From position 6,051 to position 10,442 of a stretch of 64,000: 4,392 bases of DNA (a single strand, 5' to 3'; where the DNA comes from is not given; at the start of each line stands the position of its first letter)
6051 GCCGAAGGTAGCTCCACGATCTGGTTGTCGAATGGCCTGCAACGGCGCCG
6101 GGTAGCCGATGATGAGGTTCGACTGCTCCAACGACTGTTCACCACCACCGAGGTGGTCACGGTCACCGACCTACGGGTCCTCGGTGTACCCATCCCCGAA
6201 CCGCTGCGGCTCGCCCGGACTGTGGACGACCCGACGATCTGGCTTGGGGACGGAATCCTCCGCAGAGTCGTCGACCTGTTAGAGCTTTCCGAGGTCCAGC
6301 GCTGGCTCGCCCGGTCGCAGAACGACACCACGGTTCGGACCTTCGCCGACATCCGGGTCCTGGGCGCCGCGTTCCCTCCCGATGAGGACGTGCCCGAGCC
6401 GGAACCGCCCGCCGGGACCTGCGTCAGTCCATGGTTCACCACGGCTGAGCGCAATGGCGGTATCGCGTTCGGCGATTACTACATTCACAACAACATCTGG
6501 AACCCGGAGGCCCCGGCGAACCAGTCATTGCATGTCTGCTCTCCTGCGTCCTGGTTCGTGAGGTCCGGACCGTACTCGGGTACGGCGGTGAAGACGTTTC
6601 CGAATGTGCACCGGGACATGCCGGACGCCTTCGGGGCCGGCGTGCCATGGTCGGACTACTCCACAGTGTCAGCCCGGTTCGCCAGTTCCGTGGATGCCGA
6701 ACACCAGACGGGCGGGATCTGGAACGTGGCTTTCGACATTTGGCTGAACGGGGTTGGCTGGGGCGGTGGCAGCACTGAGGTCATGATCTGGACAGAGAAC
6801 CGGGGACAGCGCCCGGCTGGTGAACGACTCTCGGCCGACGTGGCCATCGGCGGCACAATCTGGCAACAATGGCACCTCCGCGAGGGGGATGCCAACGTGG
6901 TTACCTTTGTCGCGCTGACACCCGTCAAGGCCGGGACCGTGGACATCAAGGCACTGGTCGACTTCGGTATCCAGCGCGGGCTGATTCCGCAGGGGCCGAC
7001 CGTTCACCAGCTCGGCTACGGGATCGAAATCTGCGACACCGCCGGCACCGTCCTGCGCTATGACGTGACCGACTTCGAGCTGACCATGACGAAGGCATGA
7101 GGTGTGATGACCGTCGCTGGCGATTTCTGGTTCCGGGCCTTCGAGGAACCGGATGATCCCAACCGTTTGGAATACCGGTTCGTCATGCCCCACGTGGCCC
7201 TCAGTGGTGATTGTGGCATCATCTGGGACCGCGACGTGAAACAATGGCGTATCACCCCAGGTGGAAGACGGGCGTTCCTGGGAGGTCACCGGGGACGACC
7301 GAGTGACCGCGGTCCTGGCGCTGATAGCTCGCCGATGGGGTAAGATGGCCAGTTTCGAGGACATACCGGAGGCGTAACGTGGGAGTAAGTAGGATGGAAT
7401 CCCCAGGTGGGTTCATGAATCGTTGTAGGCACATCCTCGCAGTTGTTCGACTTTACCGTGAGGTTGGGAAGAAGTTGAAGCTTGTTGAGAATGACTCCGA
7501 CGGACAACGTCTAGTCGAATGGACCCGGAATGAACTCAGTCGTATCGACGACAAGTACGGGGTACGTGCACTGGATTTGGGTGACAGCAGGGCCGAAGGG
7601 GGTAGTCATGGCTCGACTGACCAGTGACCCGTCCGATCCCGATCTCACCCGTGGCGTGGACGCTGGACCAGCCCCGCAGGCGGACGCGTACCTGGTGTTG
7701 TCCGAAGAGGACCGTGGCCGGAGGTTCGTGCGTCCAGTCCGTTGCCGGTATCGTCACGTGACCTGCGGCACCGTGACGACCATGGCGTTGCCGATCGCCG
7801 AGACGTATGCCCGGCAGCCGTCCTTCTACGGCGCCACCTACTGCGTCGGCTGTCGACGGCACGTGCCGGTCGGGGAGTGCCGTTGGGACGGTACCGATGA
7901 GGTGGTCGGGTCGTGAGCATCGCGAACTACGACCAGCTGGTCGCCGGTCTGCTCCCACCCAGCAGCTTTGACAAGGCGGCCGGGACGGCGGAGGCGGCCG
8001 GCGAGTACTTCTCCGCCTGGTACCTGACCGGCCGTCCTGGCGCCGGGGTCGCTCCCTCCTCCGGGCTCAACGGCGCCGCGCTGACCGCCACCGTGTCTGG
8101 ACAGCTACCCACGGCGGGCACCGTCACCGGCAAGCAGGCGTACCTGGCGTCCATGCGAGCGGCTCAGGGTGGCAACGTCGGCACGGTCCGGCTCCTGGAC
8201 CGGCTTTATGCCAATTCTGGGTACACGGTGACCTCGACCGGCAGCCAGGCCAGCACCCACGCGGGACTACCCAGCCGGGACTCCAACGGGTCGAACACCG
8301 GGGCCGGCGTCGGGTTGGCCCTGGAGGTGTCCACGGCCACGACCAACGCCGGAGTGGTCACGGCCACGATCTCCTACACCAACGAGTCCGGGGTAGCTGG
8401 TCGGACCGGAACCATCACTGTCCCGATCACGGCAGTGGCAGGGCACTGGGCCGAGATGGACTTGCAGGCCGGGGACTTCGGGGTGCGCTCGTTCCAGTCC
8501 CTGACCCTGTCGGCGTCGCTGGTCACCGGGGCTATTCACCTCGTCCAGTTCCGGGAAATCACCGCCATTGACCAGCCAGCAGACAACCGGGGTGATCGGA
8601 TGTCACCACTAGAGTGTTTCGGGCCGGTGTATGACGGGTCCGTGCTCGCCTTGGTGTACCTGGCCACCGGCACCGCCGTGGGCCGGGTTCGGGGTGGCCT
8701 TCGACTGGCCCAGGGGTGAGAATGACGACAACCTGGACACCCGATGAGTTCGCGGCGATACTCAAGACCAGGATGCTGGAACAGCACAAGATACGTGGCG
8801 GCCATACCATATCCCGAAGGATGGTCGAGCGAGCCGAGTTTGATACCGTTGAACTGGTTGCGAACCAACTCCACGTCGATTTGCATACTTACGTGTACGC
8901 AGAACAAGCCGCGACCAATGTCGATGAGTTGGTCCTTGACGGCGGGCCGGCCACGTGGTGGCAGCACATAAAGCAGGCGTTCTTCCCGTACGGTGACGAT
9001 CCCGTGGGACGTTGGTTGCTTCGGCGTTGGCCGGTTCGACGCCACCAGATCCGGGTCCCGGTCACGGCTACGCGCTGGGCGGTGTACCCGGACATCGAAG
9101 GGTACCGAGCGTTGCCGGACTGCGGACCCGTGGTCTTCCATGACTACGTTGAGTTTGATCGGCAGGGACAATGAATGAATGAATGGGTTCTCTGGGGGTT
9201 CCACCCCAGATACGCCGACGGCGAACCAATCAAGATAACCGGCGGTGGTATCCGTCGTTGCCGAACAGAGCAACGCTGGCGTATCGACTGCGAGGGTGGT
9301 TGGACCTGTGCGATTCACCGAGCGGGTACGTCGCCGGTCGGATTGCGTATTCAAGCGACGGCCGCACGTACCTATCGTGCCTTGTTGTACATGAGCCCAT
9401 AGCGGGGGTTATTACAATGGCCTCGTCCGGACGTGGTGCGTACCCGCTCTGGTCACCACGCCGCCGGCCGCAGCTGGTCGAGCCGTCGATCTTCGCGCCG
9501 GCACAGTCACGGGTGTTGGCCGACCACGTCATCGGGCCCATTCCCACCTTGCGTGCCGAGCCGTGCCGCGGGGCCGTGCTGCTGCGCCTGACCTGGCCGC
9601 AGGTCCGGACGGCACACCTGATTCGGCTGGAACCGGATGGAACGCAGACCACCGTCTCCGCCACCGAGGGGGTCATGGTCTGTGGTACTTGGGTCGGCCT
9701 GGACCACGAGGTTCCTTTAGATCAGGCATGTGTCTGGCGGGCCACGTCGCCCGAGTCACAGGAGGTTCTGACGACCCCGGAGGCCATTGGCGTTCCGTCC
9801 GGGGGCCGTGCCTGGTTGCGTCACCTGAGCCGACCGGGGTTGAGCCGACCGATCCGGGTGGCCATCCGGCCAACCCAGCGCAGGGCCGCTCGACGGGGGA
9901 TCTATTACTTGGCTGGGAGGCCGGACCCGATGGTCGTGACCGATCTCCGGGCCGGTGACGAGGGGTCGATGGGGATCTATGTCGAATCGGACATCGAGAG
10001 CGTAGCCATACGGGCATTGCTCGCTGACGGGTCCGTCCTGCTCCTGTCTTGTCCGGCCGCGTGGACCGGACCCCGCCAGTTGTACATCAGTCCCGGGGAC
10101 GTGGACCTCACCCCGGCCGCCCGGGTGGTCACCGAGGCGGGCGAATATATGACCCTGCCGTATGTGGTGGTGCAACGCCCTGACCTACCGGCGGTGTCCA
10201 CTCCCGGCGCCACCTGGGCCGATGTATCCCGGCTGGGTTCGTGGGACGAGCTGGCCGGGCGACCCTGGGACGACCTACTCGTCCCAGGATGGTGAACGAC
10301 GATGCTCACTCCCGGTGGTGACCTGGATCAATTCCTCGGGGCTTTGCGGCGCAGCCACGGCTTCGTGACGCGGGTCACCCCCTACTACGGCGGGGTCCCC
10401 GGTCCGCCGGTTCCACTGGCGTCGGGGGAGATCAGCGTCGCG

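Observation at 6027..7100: GH12-like glycoside hydrolase domain on the protein immediately after the tape measure gene, with an internally duplicated N-terminal domain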

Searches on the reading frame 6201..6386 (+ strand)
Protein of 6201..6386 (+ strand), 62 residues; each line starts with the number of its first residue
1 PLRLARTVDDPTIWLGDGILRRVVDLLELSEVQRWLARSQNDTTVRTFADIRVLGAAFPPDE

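Call 37: find_homologous_proteins(query=A2, max_evalue=0.001)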
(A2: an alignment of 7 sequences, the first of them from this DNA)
Query A2 (7 sequences) (62 aa, profile of the alignment): 4 proteins with E <= 0.001 among 182 candidates.
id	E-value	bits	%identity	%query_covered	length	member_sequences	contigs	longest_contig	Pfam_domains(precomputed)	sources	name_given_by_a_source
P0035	3.5e-21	93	45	87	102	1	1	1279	-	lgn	-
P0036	1.6e-19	87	38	87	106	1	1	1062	-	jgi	jgi:hypothetical protein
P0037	2.1e-19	87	41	87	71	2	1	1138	-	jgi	jgi:hypothetical protein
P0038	1.1e-4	40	41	45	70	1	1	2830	-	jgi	jgi:hypothetical protein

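Call 60: find_encoding_contigs(protein=P0038, flank=5000, max_places=3)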
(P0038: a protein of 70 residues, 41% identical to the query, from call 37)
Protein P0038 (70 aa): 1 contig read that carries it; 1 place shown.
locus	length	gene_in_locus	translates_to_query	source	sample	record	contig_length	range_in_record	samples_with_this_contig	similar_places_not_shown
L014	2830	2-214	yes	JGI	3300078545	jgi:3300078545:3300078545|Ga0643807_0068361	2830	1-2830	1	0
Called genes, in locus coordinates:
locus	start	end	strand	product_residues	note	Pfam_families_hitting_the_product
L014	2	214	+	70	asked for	?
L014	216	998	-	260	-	PF01370:Epimerase (weak), PF05368:NmrA, PF13460:NAD_binding_10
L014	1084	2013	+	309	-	PF13384:HTH_23 (faint), PF13404:HTH_AsnC-type, PF13412:HTH_24 (weak), PF22451:NirdL-like_HTH (faint), PF01037:AsnC_trans_reg, PF22482:AsnC_trans_reg_3 (weak)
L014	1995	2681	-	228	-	PF00072:Response_reg, PF00486:Trans_reg_C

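Call 65: find_related_loci(query=A2, collection=viral_contigs, flank=6000)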
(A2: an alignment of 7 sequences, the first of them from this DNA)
Query A2 (62 aa) in viral_contigs; peptide patterns used: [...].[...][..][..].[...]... (x = any residue, [..] = any of these).
30 stretches matched a pattern; 8 encode a relative of the query (tblastn E <= 1e-3); 8 distinct loci.
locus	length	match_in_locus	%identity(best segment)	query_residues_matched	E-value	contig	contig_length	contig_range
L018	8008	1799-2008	43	2-62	2e-11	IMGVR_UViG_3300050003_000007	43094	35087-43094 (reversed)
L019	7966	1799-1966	48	2-55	4e-11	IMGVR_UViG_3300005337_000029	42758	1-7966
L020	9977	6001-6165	45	2-55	9e-11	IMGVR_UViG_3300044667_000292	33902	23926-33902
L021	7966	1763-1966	46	1-62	2e-10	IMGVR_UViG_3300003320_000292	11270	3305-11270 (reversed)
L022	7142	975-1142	45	2-55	2e-9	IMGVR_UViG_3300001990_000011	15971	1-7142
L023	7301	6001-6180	38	2-55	8e-9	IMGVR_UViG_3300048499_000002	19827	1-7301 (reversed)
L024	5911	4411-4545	47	13-55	2e-8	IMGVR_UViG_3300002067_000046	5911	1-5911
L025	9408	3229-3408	35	2-55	2e-7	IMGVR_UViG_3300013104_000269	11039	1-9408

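Call 85: predict_structure(alignment_id=A4)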
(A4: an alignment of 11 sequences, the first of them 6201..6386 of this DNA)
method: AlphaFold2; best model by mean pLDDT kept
length: 62 residues; sequences in the alignment: 11
mean_pLDDT: 77.4   pTM: 0.57
mean pLDDT of the five models: 77.4, 76.5, 74.1, 67.6, 65.7
residues with pLDDT >= 90: 0; 70-90: 49; 50-70: 9; < 50: 4
segments of 3 or more residues with pLDDT < 50: 58-60
pLDDT, mean of each block of 10 residues (from residue 1): 82 80 84 88 81 55 46
secondary structure, 60 per line:
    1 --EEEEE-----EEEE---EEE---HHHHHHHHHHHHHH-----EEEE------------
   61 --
elements in order: E3-7 E13-16 E20-22 H26-39 E45-48

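Call 116: find_homologous_proteins(query=A3, max_evalue=0.001)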
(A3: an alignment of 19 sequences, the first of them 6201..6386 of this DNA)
Query A3 (19 sequences) (62 aa, profile of the alignment): 16 proteins with E <= 0.001 among 1197 candidates.
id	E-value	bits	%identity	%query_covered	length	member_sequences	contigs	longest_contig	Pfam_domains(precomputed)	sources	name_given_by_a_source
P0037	2.6e-27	112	41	87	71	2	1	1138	-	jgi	jgi:hypothetical protein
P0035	7.6e-27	110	45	87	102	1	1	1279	-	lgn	-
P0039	4.3e-26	108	40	87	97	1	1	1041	-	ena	-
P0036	2.2e-25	106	38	87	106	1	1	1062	-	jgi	jgi:hypothetical protein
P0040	1.2e-22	97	45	87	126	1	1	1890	-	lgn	-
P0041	1.7e-19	87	46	87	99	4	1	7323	-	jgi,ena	-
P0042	3.5e-19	86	36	87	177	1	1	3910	-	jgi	jgi:hypothetical protein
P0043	2.5e-16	77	33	87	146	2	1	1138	-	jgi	jgi:hypothetical protein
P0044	2.7e-16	77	35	87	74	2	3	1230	-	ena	-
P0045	9.3e-16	75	35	87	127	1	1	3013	-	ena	-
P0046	9.7e-16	75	38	84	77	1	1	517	-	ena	-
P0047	4.7e-15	73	31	84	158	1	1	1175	-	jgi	jgi:hypothetical protein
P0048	1.8e-14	71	33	84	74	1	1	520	-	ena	-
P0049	9.4e-10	56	31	84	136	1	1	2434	-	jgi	jgi:hypothetical protein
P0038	2.8e-9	54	41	45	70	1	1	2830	-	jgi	jgi:hypothetical protein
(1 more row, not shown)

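Call 118: find_encoding_contigs(protein=P0041, flank=5000, max_places=3)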
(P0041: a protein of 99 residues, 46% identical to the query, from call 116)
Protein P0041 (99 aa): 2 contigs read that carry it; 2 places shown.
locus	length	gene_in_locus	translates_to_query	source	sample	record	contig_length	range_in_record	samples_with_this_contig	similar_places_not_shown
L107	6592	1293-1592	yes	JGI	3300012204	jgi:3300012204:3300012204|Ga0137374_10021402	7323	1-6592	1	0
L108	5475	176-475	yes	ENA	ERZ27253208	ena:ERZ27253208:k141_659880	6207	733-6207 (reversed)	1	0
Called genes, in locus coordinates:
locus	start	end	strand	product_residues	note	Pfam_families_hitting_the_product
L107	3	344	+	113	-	?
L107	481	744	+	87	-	-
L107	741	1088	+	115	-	-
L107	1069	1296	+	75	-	-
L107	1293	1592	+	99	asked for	-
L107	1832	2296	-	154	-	-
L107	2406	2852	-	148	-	PF22769:DCD, PF00692:dUTPase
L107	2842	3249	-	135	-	-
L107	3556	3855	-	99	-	-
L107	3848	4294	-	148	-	-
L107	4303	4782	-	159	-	PF16473:Rv2179c-like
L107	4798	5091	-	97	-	-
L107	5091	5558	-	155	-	-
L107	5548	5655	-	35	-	-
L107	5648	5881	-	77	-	-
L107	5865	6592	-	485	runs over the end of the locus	?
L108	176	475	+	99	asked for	-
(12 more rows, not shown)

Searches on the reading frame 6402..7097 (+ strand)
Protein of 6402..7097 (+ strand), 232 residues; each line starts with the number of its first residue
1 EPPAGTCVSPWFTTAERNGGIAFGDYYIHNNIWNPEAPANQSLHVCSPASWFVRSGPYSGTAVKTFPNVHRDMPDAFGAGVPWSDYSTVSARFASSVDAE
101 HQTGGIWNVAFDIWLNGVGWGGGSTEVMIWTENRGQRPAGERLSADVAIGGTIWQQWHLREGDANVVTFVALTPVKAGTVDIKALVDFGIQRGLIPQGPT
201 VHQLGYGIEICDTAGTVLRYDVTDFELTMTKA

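Call 101: search_dna_similar(query=window:6402-7097:+, collection=phages, mode=protein, max_evalue=1, max_rows=15)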
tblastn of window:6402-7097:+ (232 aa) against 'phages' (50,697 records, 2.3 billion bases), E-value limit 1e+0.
No match.

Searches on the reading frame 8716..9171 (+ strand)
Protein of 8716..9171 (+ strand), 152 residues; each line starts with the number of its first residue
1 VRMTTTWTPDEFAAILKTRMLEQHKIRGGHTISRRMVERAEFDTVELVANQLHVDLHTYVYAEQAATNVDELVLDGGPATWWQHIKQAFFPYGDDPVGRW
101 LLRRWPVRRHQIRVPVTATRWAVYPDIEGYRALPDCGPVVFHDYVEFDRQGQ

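Call 11: search_protein_families(library=pfam, proteins=[window:8716-9171:+], max_evalue=0.01)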
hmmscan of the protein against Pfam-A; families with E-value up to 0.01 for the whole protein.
window:8716-9171:+ (152 aa): 0 families

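Call 12: search_protein_families(library=phrogs, proteins=[window:8716-9171:+], max_evalue=0.001)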
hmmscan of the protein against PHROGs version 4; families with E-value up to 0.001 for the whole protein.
window:8716-9171:+ (152 aa): 1 family
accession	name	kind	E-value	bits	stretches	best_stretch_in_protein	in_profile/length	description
phrog_26218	-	unknown function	0.00011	23.3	1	63-113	69-112/142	-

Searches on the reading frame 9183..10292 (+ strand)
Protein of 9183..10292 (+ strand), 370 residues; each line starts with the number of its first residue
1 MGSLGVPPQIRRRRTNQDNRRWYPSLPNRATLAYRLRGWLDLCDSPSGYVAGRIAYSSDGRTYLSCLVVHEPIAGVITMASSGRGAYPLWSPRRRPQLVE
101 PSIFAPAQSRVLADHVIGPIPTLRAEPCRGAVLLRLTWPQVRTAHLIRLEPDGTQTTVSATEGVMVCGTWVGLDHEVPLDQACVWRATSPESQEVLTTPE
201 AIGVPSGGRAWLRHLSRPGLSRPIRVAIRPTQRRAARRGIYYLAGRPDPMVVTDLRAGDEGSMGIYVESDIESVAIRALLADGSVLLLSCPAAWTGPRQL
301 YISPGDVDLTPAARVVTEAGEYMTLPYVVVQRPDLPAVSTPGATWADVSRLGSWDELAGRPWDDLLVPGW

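Call 11: search_protein_families(library=pfam, proteins=[window:9183-10292:+], max_evalue=0.01)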
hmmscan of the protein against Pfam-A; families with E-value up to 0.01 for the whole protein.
window:9183-10292:+ (370 aa): 0 families

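Call 12: search_protein_families(library=phrogs, proteins=[window:9183-10292:+], max_evalue=0.001)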
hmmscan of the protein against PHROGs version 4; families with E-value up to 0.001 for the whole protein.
window:9183-10292:+ (370 aa): 2 families
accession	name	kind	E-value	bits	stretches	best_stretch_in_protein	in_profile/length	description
phrog_16363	-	unknown function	3e-22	79.7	1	141-356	514-741/757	-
phrog_11649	-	tail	8.2e-08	32.8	1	157-358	57-256/270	tail protein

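Call 28: search_dna_similar(query=window:9183-10292:+, collection=phages, mode=protein, max_rows=12)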
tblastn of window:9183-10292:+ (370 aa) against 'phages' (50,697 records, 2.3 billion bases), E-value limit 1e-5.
Records with a match: 10; places in all: 10; records where one place covers at least 80% of the query: 0.
Best place of each record, by identity: <60% 10.
By first word of the organism name: Streptomyces 10.
By host as written in the record: Streptomyces lividans JI 1326 3; Streptomyces flavovirens 2; Streptomyces azureus NRRL B-2655 2; - 1; Streptomyces venezuelae ETH14630 1; Streptomyces venezuelae 1.
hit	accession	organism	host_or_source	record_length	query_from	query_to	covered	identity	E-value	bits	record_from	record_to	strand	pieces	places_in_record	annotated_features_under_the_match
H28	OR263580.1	Streptomyces phage Samy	Streptomyces ambofaciens ATCC 23877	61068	143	360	59%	30.9%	9e-13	76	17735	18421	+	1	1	minor tail protein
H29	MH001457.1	Streptomyces phage Nesbitt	Streptomyces lividans JI 1326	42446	115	348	63%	24.6%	1e-8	63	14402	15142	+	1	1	17: hypothetical protein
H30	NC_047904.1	Streptomyces phage AbbeyMikolon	Streptomyces lividans JI 1326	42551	115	348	63%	24.6%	1e-8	63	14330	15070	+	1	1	hypothetical protein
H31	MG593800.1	Streptomyces phage AbbeyMikolon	Streptomyces lividans JI 1326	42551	115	348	63%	24.6%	1e-8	63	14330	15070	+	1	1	hypothetical protein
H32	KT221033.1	Streptomyces phage SF1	Streptomyces flavovirens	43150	115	348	63%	24.6%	1e-8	63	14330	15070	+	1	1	hypothetical protein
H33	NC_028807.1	Streptomyces phage SF1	Streptomyces flavovirens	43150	115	348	63%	24.6%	1e-8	63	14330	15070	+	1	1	hypothetical protein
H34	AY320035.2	Streptomyces phage VWB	Streptomyces venezuelae ETH14630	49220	148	367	59%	26.1%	1e-7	60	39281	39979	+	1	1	hypothetical protein (x2)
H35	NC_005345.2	Streptomyces phage VWB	Streptomyces venezuelae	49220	148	367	59%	26.1%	1e-7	60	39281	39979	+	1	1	hypothetical protein | tail protein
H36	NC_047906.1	Streptomyces phage Rowa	Streptomyces azureus NRRL B-2655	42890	174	369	53%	28.0%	1e-8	63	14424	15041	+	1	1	hypothetical protein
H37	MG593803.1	Streptomyces phage Rowa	Streptomyces azureus NRRL B-2655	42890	174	369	53%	28.0%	1e-8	63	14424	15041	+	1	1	hypothetical protein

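Call 29: get_annotated_region(hit=H28, flank=9000)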
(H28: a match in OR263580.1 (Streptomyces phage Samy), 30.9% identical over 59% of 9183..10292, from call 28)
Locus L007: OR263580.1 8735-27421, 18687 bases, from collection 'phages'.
description: Streptomyces phage Samy, complete genome.
organism: Streptomyces phage Samy (NCBI taxid 3059248)
taxonomy: Viruses; Duplodnaviria; Heunggongvirae; Uroviricota; Caudoviricetes
host: -; source: Streptomyces ambofaciens ATCC 23877; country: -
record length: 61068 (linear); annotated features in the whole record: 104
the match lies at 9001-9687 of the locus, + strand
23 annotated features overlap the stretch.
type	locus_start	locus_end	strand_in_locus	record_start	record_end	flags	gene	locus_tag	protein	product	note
CDS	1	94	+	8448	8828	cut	-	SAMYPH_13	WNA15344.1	head-tail adaptor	related to phrog_2377 and PDB : 3JVO_M; head-tail adaptor Ad1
CDS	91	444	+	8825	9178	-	-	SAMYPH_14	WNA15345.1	head closure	related to phrog_19417 and phrog_6553 and PDB : 5A21_F; head closure Hc1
CDS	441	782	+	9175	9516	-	-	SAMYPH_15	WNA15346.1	neck protein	related to phrog_5210 and phrog_24636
CDS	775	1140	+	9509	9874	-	-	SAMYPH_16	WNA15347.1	head-tail adaptor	related to phrog_37847 and phrog_813 and PDB : 6TE9_F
CDS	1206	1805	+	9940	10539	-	-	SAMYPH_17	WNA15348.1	major tail protein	related to phrog_476 and PDB : 6XGR_J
CDS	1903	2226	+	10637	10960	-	-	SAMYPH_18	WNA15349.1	tail assembly chaperone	related to phrog_5010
CDS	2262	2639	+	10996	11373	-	-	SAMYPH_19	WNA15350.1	putative tail assembly chaperone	related to phrog_1633 and phrog_2624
CDS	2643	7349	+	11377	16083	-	-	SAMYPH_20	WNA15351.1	tail length tape measure protein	related to phrog_4197 and PDB : 6V8I_AF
CDS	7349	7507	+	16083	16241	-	-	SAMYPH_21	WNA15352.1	hypothetical protein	not related to a phrog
CDS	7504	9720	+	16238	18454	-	-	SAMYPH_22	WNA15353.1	minor tail protein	related to phrog_16363 and phrog_14138; minor tail protein with a putative hydrolase domain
CDS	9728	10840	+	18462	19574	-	-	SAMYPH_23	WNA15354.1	baseplate hub protein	related to phrog_177 and PDB : 1WRU_A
CDS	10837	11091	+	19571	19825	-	-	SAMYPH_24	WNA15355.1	putative tail protein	related to phrog_21558 and PDB : 3PQI_A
CDS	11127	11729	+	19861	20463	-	-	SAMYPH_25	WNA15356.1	tail protein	related to phrog_22620 and PDB : 6R5W_A; tail protein related to the receptor binding protein of Listeria PSA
CDS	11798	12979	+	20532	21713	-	-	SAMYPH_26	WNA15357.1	endolysin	related to phrog_29733 and phrog_17214 and PDB : 3D2Y_A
CDS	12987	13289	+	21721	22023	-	-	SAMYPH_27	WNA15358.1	minor tail protein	related to phrog_3534 and phrog_404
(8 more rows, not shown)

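Call 48: search_protein_families(library=pfam, proteins=[L007:7504-9717:+], max_evalue=0.1)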
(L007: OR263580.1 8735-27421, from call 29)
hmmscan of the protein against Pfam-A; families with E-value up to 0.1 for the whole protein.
L007:7504-9717:+ (738 aa): 1 family
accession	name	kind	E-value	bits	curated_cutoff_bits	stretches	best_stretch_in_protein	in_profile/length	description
PF07233.18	DUF1425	-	0.0079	16.5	28.3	0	401-424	44-70/96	Protein of unknown function (DUF1425)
